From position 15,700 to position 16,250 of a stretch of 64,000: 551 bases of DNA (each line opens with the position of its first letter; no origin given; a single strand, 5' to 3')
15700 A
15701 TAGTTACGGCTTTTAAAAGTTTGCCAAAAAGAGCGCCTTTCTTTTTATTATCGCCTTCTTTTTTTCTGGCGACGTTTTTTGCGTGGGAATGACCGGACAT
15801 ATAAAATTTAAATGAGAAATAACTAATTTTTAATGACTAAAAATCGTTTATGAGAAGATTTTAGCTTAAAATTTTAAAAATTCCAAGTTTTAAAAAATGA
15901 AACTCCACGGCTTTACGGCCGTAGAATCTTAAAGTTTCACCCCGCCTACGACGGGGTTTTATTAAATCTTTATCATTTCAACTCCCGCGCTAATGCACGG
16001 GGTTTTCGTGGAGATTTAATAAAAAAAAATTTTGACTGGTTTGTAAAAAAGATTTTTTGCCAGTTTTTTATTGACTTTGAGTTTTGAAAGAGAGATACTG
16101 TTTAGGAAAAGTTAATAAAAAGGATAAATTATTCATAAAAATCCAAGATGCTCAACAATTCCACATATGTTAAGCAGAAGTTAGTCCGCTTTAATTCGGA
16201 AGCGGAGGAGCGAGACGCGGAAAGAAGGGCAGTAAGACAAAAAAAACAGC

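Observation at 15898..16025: Family of ~125-bp structured intergenic repeats (MITE/REP-like), five copies in 64 kb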

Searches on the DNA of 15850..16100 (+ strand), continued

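Call 84: search_with_rna_model(model_id=R1, sources=[L067, L068], max_evalue=0.01)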
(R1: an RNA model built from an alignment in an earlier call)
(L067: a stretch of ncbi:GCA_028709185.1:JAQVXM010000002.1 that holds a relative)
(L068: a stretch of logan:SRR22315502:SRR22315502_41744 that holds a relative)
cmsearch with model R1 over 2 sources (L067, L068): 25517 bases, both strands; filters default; matches with E-value up to 0.01: 0.
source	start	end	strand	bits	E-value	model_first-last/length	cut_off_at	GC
